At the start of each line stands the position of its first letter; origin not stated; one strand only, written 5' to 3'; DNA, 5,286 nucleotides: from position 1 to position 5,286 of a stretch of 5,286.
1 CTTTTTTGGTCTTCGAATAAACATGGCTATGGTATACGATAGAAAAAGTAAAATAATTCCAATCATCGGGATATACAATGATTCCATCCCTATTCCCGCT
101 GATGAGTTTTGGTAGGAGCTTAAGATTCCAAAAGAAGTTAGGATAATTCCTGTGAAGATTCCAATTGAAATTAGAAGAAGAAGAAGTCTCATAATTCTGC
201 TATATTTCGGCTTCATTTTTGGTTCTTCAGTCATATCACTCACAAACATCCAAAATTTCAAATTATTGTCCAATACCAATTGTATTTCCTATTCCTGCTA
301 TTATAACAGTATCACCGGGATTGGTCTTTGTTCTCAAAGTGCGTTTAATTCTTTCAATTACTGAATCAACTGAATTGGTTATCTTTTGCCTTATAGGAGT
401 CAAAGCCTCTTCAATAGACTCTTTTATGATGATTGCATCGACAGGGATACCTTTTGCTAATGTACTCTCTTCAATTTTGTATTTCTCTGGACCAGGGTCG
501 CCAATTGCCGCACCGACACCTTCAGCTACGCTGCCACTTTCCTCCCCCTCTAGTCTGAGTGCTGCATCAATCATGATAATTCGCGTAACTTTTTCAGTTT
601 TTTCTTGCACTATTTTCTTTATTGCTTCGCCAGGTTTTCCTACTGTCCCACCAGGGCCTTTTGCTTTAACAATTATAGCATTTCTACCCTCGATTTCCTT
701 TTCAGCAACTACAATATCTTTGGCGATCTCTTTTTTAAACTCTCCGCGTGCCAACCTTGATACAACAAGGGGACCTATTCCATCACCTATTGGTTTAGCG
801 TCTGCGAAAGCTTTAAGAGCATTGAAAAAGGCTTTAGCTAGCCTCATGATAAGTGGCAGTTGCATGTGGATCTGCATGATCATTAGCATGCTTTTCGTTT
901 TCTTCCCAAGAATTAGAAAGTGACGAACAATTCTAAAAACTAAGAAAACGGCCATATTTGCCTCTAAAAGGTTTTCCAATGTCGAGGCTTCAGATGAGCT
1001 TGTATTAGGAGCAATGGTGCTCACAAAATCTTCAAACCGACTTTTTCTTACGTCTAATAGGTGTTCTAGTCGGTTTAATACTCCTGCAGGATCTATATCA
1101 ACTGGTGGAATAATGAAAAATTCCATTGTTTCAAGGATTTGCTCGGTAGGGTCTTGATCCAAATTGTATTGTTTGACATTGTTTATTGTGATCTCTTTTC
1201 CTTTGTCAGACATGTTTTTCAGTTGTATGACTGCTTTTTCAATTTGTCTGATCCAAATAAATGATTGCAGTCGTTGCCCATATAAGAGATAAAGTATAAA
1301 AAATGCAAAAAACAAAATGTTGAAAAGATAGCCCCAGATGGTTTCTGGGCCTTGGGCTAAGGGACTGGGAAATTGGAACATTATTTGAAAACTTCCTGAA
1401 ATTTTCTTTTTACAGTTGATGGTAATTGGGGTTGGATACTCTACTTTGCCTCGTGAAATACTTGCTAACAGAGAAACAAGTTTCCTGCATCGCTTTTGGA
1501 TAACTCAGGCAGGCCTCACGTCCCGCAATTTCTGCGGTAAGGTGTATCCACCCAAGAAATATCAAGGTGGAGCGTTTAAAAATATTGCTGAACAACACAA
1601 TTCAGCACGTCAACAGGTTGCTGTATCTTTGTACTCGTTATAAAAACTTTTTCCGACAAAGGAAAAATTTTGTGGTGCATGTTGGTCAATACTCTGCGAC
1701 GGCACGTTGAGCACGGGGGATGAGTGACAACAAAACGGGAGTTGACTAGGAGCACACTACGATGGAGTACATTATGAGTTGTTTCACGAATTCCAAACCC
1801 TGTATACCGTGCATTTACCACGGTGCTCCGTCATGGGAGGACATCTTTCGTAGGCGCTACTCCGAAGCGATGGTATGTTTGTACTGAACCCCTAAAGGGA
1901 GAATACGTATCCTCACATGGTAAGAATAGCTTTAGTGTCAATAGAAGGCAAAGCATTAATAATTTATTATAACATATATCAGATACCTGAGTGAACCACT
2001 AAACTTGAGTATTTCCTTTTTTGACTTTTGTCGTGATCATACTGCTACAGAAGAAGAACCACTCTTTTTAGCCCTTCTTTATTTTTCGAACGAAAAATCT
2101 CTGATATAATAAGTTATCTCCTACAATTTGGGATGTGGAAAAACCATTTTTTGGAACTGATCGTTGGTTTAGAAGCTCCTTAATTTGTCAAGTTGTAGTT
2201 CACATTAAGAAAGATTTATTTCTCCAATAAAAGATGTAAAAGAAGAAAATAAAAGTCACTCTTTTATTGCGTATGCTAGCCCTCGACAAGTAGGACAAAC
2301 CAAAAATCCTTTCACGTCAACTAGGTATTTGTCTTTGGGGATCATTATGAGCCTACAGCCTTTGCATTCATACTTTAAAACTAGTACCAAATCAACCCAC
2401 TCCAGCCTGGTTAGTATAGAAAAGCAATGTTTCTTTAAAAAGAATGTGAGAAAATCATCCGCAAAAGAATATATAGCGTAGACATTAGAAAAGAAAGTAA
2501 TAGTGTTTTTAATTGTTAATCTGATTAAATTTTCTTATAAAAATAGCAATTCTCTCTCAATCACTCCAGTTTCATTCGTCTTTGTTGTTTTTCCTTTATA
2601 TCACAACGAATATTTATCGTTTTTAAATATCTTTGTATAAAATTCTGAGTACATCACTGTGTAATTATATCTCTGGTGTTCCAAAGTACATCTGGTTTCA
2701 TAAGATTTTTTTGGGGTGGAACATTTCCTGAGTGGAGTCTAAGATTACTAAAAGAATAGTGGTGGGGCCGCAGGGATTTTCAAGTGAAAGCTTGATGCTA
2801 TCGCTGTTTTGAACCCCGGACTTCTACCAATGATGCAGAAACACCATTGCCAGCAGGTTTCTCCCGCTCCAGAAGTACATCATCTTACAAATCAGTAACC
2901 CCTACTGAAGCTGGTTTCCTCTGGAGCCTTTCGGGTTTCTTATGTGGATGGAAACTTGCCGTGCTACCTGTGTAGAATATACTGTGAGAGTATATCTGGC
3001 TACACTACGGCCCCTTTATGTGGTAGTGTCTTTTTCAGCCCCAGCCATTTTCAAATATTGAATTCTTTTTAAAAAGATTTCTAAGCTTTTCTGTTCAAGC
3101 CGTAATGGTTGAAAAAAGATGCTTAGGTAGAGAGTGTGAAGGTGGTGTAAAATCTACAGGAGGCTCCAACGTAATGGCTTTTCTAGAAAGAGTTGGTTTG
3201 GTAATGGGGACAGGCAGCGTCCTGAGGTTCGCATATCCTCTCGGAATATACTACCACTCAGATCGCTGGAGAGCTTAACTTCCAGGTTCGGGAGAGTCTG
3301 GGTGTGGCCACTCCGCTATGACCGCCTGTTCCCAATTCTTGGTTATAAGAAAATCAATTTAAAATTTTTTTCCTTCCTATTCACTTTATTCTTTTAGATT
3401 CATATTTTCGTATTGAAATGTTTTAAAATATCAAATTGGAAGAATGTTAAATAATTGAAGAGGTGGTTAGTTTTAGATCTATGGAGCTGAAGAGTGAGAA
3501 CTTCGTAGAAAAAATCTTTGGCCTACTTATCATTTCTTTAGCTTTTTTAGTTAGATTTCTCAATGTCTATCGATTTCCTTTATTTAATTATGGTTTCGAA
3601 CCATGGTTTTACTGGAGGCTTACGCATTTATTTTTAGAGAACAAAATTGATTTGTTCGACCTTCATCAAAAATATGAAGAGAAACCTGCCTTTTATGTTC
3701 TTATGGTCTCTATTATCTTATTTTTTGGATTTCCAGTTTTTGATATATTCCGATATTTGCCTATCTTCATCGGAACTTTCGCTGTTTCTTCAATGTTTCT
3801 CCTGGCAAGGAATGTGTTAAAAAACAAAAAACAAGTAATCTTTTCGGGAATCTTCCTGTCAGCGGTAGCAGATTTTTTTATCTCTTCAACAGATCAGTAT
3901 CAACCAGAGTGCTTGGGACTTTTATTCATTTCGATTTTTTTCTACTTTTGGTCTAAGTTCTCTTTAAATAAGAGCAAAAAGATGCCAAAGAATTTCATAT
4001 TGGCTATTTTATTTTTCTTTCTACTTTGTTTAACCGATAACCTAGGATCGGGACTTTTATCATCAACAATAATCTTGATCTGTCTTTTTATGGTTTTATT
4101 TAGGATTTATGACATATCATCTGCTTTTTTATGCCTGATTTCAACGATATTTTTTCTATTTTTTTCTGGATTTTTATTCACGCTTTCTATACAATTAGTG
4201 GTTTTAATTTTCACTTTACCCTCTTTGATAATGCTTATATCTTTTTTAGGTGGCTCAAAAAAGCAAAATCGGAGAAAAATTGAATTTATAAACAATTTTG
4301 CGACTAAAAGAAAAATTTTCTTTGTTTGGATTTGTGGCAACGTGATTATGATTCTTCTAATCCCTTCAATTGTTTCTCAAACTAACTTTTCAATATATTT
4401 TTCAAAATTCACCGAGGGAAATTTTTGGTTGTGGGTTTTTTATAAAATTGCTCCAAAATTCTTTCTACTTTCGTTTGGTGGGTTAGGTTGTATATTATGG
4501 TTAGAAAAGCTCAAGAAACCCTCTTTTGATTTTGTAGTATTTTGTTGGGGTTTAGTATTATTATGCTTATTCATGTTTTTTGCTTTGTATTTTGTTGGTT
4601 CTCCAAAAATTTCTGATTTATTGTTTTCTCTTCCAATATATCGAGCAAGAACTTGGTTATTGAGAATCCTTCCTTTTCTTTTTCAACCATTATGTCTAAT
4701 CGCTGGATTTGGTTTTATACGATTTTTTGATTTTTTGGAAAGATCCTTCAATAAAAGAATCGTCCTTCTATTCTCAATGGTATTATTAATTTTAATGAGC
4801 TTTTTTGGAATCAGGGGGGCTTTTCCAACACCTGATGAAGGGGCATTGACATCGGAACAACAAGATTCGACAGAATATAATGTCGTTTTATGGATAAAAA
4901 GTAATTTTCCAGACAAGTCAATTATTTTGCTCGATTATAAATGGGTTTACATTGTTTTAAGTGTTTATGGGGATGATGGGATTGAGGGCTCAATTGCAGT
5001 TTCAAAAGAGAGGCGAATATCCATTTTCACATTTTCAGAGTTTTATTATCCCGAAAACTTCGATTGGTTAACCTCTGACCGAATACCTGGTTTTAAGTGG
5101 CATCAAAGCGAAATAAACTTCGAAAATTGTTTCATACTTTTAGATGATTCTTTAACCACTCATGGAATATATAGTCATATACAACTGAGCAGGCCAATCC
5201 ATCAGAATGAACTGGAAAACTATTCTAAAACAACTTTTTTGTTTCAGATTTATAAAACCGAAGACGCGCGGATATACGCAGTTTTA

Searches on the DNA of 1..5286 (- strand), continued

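Call 69: search_rna_families(source=L053, start=530, end=885, threshold=evalue, max_evalue=10, show_alignments=3)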
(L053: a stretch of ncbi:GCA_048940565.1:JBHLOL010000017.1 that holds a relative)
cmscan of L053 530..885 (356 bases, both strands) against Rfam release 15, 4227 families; matches with E-value up to 10: 2.
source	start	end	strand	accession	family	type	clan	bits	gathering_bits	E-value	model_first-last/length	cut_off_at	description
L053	530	601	+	RF02969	DUF3800-I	Gene; sRNA;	-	15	44.2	9.8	45-115/115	5'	DUF3800-I RNA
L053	745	788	-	RF01727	SAM-SAH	Cis-reg; riboswitch;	-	14.6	40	0.77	1-49/49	no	SAM/SAH riboswitch aptamer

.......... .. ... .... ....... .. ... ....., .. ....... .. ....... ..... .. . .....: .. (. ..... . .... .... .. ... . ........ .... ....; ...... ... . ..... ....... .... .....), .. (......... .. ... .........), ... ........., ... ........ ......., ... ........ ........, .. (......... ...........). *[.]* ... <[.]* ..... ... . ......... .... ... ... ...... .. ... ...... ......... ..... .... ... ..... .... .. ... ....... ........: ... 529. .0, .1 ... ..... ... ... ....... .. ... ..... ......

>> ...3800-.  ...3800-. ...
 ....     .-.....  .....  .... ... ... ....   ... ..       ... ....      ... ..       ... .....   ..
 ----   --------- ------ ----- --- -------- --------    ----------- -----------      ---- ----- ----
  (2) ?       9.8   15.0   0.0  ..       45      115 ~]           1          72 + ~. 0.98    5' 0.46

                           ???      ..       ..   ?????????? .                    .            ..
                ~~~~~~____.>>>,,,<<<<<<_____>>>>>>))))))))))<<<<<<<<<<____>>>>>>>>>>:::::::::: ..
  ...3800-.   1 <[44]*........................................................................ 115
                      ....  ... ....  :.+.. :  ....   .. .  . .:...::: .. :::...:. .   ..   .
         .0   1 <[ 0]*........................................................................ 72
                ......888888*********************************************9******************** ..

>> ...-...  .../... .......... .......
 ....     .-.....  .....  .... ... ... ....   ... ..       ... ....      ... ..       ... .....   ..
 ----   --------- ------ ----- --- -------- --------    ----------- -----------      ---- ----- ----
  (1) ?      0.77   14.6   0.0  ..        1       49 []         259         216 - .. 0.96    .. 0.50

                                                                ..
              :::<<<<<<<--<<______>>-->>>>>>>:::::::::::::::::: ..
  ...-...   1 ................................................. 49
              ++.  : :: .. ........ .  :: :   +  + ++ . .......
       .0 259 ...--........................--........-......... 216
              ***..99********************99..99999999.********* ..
